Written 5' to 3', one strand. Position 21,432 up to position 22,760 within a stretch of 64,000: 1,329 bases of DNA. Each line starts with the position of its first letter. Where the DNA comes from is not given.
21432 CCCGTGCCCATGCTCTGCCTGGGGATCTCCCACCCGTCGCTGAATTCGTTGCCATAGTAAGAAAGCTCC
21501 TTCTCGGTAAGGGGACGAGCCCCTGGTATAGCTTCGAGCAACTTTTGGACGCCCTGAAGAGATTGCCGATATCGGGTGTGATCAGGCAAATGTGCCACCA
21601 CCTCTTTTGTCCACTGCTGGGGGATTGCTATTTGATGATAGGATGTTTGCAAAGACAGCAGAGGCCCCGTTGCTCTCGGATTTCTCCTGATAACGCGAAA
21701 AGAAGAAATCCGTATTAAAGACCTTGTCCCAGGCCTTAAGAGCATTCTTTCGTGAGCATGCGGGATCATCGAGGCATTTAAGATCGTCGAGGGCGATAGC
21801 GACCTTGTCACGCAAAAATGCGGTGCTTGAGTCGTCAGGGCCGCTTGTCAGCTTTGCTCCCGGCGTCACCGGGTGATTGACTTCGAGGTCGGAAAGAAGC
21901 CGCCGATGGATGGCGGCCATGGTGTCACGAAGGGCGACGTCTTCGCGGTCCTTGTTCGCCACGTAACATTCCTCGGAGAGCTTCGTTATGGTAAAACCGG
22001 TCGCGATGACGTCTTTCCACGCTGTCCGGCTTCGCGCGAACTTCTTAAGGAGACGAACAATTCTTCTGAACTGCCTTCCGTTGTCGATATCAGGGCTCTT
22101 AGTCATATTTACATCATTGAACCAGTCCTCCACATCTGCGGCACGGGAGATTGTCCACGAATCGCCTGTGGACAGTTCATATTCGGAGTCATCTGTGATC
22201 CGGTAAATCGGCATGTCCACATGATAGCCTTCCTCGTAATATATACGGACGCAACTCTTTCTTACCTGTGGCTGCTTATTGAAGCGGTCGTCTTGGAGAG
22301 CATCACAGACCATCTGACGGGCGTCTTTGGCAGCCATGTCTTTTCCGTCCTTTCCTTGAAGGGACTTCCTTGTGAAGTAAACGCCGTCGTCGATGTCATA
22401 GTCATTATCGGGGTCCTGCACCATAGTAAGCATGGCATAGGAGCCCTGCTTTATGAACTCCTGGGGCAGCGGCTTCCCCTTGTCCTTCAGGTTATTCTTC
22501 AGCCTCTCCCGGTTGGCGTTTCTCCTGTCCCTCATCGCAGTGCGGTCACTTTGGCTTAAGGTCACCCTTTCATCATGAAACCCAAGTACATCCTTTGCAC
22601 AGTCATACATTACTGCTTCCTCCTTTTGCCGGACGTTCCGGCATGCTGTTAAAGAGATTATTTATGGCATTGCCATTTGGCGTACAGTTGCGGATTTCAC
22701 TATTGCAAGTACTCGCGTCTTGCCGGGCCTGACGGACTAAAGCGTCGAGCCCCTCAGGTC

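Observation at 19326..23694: Complete four-gene type II CBASS operon (capV, CD-NTase, cap2, cap3)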

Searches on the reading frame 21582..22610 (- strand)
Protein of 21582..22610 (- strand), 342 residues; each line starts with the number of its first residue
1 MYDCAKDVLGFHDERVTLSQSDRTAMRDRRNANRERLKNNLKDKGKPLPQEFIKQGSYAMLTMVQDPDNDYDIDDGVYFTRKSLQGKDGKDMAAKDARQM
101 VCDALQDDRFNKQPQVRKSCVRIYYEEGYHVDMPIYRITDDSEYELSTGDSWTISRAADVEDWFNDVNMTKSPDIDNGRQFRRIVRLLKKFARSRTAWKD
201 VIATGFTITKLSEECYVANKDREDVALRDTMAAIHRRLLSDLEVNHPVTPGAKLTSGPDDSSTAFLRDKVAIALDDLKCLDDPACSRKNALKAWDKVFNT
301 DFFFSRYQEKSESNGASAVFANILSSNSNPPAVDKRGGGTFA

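Call 3: search_protein_families(library=padloc, proteins=[window:21582-22610:-], max_evalue=0.001)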
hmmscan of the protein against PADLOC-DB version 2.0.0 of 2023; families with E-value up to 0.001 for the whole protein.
window:21582-22610:- (342 aa): 21 families
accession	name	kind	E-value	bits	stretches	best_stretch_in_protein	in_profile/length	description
PDLC00783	Cyclase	-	1.2e-136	453.3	1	1-342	1-349/349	oligonucleotide-cyclase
PDLC00778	Cyclase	-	7.6e-76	253.7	1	1-314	1-313/455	oligonucleotide-cyclase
PDLC00799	Cyclase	-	1.2e-70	236.4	1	1-313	1-326/449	oligonucleotide-cyclase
PDLC00774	Cyclase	-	2e-59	199.4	1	1-322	1-306/316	oligonucleotide-cyclase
PDLC00795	Cyclase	-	6.7e-43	145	1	6-318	6-332/340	oligonucleotide-cyclase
PDLC00824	Cyclase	-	4.6e-35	119.3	1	14-308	20-318/466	oligonucleotide-cyclase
PDLC00768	Cyclase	-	7.2e-20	69.1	2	15-146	21-164/380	oligonucleotide-cyclase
PDLC00781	Cyclase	-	1.7e-19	68.2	2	17-142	22-159/380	oligonucleotide-cyclase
PDLC00775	Cyclase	-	5.1e-19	66.6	2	13-141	18-159/389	oligonucleotide-cyclase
PDLC00806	Cyclase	-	4e-16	56.8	1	15-142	41-173/396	oligonucleotide-cyclase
PDLC00798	Cyclase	-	1.5e-14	52.2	1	43-319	39-309/344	oligonucleotide-cyclase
PDLC00782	Cyclase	-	2.3e-14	51.4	2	24-141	32-153/417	oligonucleotide-cyclase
PDLC00787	Cyclase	-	6.8e-13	46.6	1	11-319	10-318/333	oligonucleotide-cyclase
PDLC00823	Cyclase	-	5.3e-12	44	1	14-302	14-281/285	oligonucleotide-cyclase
PDLC00808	Cyclase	-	1.1e-10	39.3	1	6-202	8-202/325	oligonucleotide-cyclase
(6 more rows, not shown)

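Call 4: search_protein_families(library=pfam, proteins=[window:21582-22610:-], max_evalue=0.01)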
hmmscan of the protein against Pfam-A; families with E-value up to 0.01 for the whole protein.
window:21582-22610:- (342 aa): 1 family
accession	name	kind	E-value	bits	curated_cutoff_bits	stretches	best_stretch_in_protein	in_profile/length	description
PF21654.3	DncV-like_NTFase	-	1.7e-24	87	24.9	1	51-136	2-90/90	Cyclic GMP-AMP synthase DncV-like, nucleotidyltransferase domain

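Call 6: search_solved_structures(query=window:21582-22610:-, max_evalue=0.01, show_alignments=3)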
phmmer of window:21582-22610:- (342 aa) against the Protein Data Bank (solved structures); distinct sequences matched with E-value up to 0.01: 5.
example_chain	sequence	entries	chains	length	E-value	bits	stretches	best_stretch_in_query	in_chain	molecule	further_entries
7ljo_A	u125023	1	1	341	7.7e-19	71.4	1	25-304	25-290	CD-NTase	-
8ysd_A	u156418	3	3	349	1.1e-13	54.5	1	6-196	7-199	Nucleotidyltransferase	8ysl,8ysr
8ysc_A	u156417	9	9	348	1.1e-13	54.5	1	6-196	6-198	Nucleotidyltransferase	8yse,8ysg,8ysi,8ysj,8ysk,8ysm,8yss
8ysn_A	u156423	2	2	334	1.1e-13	54.4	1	6-195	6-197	Nucleotidyltransferase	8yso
4u0n_A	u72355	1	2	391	1.8e-06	30.8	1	36-192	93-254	Cyclic AMP-GMP synthase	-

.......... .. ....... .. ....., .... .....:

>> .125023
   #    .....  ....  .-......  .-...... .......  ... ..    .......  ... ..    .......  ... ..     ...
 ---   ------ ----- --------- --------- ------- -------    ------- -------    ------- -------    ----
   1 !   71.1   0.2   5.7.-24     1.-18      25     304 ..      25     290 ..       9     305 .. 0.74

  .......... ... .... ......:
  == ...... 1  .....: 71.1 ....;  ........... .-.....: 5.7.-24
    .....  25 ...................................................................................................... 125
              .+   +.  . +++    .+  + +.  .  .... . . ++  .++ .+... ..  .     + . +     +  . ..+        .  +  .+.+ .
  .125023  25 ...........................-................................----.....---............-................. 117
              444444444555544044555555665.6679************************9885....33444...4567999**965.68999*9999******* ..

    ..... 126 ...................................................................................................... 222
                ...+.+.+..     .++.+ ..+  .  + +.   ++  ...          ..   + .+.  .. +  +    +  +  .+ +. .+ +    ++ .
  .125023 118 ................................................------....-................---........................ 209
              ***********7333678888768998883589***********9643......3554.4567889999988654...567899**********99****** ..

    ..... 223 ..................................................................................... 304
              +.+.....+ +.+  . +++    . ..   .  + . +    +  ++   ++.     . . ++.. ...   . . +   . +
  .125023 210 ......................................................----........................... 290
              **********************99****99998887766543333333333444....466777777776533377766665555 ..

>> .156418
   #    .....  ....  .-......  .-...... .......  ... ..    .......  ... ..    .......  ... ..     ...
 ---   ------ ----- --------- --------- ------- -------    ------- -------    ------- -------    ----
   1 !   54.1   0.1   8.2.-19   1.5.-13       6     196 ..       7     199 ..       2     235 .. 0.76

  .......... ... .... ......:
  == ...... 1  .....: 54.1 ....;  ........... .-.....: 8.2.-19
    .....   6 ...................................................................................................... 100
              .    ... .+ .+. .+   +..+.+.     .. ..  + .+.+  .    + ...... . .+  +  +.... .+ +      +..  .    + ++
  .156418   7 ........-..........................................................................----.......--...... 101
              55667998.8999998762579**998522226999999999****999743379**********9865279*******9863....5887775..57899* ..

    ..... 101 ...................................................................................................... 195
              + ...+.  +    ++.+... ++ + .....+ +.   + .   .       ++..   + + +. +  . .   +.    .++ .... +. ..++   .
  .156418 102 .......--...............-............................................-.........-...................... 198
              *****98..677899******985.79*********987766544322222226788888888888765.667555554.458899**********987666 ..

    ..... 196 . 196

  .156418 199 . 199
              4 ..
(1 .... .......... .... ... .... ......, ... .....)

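Call 14: search_protein_families(library=ncbifam, proteins=[window:21582-22610:-], max_evalue=0.01)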
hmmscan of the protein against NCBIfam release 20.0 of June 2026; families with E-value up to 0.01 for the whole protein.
window:21582-22610:- (342 aa): 2 families
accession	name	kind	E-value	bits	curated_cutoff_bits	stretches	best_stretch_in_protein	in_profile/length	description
NF041078.1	cGAS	equivalog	3.2e-35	121.8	150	2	13-142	18-156/339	CBASS cGAMP synthase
NF041116.1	CBASS_cyclase_a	equivalog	1.5e-12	47.3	200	1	7-197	3-191/317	CBASS oligonucleotide cyclase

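Call 17: find_homologous_proteins(query=window:21582-22610:-, max_evalue=1e-10)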
Query window:21582-22610:- (342 aa): 2323 proteins with E <= 1e-10 among 3888 candidates; the best 120 are listed.
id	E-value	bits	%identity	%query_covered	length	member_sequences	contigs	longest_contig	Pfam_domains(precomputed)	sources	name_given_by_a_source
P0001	4.7e-229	777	100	100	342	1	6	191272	PF18144.8,PF21654.4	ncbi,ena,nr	ncbi:MAG: hypothetical protein M0Z60_07680 [Nitrospiraceae bacterium]|nr:hypothetical protein [Nitro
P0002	2.1e-195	667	87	100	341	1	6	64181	PF21654.4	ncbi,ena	-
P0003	1.3e-178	611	78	100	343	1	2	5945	PF21654.4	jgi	jgi:hypothetical protein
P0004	3.9e-175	600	76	100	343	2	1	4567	PF21654.4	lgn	-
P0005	4.8e-174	596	77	100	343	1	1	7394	PF21654.4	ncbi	-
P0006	3.2e-172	590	76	100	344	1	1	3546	PF21654.4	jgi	jgi:Cyclic GMP-AMP synthase DncV-like, nucleotidyltransferase domain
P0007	4.1e-172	590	75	100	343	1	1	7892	PF18144.8,PF21654.4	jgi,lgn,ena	-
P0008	1.9e-169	581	76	100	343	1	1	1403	PF21654.4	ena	-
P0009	2.4e-168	578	76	100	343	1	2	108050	PF21654.4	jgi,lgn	jgi:hypothetical protein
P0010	3.7e-168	577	73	100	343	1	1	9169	PF21654.4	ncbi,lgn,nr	ncbi:MAG: hypothetical protein JXA79_12350 [Deltaproteobacteria bacterium]|nr:hypothetical protein [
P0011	8.3e-160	550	69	100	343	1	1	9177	PF21654.4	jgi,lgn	jgi:hypothetical protein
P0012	5.6e-159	547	70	100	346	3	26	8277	PF21654.4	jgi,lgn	jgi:hypothetical protein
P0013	5.0e-157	541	70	100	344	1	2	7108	PF21654.4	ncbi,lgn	-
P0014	5.7e-157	540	73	100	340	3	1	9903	PF21654.4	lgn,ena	-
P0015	1.9e-156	539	69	100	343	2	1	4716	PF18144.8,PF21654.4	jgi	jgi:hypothetical protein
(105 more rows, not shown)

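Call 24: find_related_loci(query=A1, collection=genome_contigs, flank=8000)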
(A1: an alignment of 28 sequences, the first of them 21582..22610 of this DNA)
Query A1 (342 aa) in genome_contigs; peptide patterns used: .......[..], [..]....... (x = any residue, [..] = any of these).
241 stretches matched a pattern; 219 encode a relative of the query (tblastn E <= 1e-3); the best 80 are kept; 80 distinct loci.
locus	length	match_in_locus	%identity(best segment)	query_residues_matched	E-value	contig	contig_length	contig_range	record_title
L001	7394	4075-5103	77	1-342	3e-174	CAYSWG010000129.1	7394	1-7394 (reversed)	MAG TPA_asm: uncultured Geobacteraceae bacterium isolate SRP257756_co1_206 genome assembly, contig: NODE_9335_length_739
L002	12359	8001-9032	67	1-342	2e-142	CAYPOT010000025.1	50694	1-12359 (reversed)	MAG TPA_asm: uncultured Nitrospiraceae bacterium isolate ERP113451_co1_289 genome assembly, contig: NODE_541_length_5069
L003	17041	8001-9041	61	1-342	3e-136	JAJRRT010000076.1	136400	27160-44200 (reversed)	MAG: Deltaproteobacteria bacterium isolate Dive100_bin3.49 k141_830893, whole genome shotgun sequence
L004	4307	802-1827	61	1-342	1e-133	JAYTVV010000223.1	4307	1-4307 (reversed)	MAG: Geobacteraceae bacterium isolate GFS_5743 GFS_5743_222, whole genome shotgun sequence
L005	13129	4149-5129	59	1-341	2e-122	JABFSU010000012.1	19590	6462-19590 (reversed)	MAG: Nitrospira sp. isolate WB-IL-20 seq_1293, whole genome shotgun sequence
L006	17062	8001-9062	52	1-342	2e-112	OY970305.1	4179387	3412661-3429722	MAG: uncultured Acidobacteriaceae bacterium isolate MFD03726.bin.c.10 genome assembly, chromosome: 1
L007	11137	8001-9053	52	1-342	1e-111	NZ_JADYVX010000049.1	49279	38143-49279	Bradyrhizobium sp. BRP22 NODE_49, whole genome shotgun sequence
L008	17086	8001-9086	51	1-342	8e-113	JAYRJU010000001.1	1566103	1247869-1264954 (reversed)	MAG: Rhodospirillaceae bacterium isolate SZ_szas3bin.26 NODE_3_length_1566103_cov_7.00221, whole genome shotgun sequence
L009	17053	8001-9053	51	1-342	2e-109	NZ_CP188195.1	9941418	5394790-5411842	Bradyrhizobium genosp. P strain BDV5111 chromosome, complete genome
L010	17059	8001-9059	51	1-339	2e-109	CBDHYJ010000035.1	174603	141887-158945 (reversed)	MAG: Hyphomicrobiales bacterium isolate aed909f2-98c6-4b84-885f-341282523976 genome assembly, contig: contig_35, whole g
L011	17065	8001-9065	52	1-341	3e-108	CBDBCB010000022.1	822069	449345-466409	MAG: Alphaproteobacteria bacterium isolate 9a4e5a80-d190-433f-89a2-7b4df8df3d56 genome assembly, contig: contig_22, whol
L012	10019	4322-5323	56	1-326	8e-108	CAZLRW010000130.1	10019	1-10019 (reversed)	MAG TPA_asm: uncultured Flavobacteriaceae bacterium isolate SRP287051_co2_163 genome assembly, contig: NODE_11124_length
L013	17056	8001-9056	52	1-342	2e-107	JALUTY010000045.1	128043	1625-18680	MAG: bacterium isolate 128-326_maxbin2_scaf2bin.054 128-326_scaffold_29_c1, whole genome shotgun sequence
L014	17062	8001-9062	51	1-342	9e-107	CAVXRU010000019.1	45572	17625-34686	MAG: uncultured Acidobacteriaceae bacterium isolate MFD00731.bin.3.75 genome assembly, contig: contig_23970, whole genom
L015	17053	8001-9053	48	1-342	4e-106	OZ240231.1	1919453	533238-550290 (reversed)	MAG: Thermodesulfobacteriota bacterium isolate c8c6e5a5-4c4e-4c66-95f7-eb3608dbd0ad genome assembly, chromosome: 1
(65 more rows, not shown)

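Call 26: search_solved_structures(query=A1, max_evalue=1)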
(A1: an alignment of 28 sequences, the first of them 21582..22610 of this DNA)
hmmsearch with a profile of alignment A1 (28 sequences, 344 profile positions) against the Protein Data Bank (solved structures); distinct sequences matched with E-value up to 1: 8.
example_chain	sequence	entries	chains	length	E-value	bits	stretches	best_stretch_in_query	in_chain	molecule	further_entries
7ljo_A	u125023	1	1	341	6.2e-26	94.5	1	21-313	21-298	CD-NTase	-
8ysn_A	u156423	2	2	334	3e-20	75.7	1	4-311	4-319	Nucleotidyltransferase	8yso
8ysd_A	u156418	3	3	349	3.8e-19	72.1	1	4-311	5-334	Nucleotidyltransferase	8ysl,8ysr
8ysc_A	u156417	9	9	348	3.9e-19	72.1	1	4-311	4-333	Nucleotidyltransferase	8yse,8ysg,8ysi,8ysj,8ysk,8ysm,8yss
4u0n_A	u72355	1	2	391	3.9e-07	32.6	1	42-239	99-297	Cyclic AMP-GMP synthase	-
4xj6_A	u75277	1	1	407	0.00013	24.3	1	22-154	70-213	VC0179-like protein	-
4kyi_A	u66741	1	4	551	0.32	13.2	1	202-299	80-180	VipD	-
4akf_A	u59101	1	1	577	0.35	13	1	202-299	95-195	VIPD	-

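Call 28: find_encoding_contigs(protein=P0002, flank=10000, max_places=3)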
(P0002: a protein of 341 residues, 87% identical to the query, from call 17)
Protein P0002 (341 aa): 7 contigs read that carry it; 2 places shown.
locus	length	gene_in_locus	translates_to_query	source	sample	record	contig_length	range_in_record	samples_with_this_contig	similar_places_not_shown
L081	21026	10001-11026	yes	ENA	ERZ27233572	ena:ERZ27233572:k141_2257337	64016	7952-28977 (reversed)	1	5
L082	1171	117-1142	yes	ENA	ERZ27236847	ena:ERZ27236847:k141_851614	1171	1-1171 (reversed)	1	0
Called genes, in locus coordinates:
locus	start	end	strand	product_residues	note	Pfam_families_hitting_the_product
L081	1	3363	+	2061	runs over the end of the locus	PF13401:AAA_22 (weak)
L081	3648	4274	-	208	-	PF07929:PRiA4_ORF3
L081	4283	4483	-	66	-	PF13443:HTH_26, PF01381:HTH_3 (weak)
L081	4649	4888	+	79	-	-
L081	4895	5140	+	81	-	-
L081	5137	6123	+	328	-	PF01966:HD (weak)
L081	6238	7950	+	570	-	PF00239:Resolvase, PF07508:Recombinase, PF13408:Zn_ribbon_recom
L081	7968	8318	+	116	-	-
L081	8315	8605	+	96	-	-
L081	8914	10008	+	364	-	PF01734:Patatin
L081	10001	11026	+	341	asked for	PF21654:DncV-like_NTFase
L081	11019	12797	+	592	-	PF14461:Prok-E2_B, PF00899:ThiF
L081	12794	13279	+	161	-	PF14464:Prok-JAB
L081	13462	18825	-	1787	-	PF05593:RHS_repeat (faint), PF25023:TEN_YD-shell (weak), PF00801:PKD, PF18911:PKD_4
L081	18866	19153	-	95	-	PF15580:Imm53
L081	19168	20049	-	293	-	PF25023:TEN_YD-shell, PF03527:RHS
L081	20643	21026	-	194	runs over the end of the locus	-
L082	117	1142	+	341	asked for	PF21654:DncV-like_NTFase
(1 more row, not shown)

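Call 59: search_dna_similar(query=window:21582-22610:-, collection=plasmids, mode=protein, max_rows=12, max_evalue=1e-20)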
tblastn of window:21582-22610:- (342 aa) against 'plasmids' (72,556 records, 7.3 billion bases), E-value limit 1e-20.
Records with a match: 171; places in all: 173; records where one place covers at least 80% of the query: 166.
Best place of each record, by identity: <60% 171.
By first word of the organism name: Klebsiella 92; Enterococcus 34; Agrobacterium 12; Bacillus 5; Mesorhizobium 3; Rhizobium 3; Methylorubrum 2; Loigolactobacillus 2; Paenibacillus 2; Sinorhizobium 1; and 15 more.
By predicted mobility (MOB-suite, as given by PLSDB): conjugative 98; mobilizable 47; non-mobilizable 26.
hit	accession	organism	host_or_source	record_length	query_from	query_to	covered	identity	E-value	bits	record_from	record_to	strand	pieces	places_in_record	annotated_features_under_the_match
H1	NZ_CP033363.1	Mesorhizobium sp. NZP2077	cell culture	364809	1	341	100%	50.4%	1e-98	326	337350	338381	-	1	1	cyclic GMP-AMP synthase DncV-like nucleotidyltransferase | patatin-like phospholipase family protein | ThiF family adenylyltransferase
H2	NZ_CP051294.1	Mesorhizobium sp. NZP2077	cell culture,Lotus corniculatus nodule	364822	1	341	100%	50.4%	1e-98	326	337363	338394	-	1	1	cyclic GMP-AMP synthase DncV-like nucleotidyltransferase | patatin-like phospholipase family protein | ThiF family adenylyltransferase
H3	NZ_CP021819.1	Sinorhizobium meliloti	Medicago truncatula,Single Cell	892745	1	324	95%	50.2%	3e-85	287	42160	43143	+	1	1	cyclic GMP-AMP synthase DncV-like nucleotidyltransferase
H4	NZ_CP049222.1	Agrobacterium tumefaciens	Clematis,cell culture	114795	1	322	94%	50.3%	6e-84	284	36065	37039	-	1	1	cyclic GMP-AMP synthase DncV-like nucleotidyltransferase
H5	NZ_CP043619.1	Pukyongiella litopenaei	Penaeus vannamei (shrimp),cultured ...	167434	1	342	100%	47.1%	2e-85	288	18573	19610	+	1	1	cyclic GMP-AMP synthase DncV-like nucleotidyltransferase | patatin-like phospholipase family protein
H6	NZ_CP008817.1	Brucella anthropi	-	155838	1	326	95%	49.2%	2e-83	282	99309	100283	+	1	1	cyclic GMP-AMP synthase DncV-like nucleotidyltransferase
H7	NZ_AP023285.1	Agrobacterium vitis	Vitis vinifera,grapevine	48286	1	342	100%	46.8%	4e-83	281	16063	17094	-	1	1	cyclic GMP-AMP synthase DncV-like nucleotidyltransferase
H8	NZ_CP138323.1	Agrobacterium fabrum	Blueberry,Crown gall tissues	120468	1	315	92%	50.6%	8e-86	289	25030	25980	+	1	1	cyclic GMP-AMP synthase DncV-like nucleotidyltransferase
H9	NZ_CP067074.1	Rhizobium sp. AB2/73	Phyla canescens,cell culture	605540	1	315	92%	50.3%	2e-85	288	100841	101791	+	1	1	cyclic GMP-AMP synthase DncV-like nucleotidyltransferase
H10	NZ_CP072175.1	Rhizobium sp. AB2/73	Phyla canescens,cell culture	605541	1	315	92%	50.3%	2e-85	288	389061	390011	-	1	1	cyclic GMP-AMP synthase DncV-like nucleotidyltransferase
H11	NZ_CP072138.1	Agrobacterium sp. S7/73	Phyla canescens,cell culture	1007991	1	315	92%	50.3%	2e-85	288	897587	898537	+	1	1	record has no annotation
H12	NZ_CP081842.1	Agrobacterium vitis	Vitis,Cell culture,South Africa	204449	1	315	92%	50.3%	1e-84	286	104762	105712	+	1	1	cyclic GMP-AMP synthase DncV-like nucleotidyltransferase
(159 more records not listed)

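Call 60: search_dna_similar(query=window:21582-22610:-, collection=phages, mode=protein, max_rows=8, max_evalue=1e-10)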
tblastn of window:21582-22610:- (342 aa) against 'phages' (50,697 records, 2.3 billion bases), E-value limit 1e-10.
Records with a match: 1; places in all: 1; records where one place covers at least 80% of the query: 1.
Best place of each record, by identity: <60% 1.
By first word of the organism name: Enterococcus 1.
By host as written in the record: Enterococcus faecalis 1.
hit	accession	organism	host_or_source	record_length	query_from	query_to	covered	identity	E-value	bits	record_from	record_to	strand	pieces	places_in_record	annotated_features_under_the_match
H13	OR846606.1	Enterococcus phage Efs 1-1-1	Enterococcus faecalis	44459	1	303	89%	32.4%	2e-40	157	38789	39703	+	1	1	record has no annotation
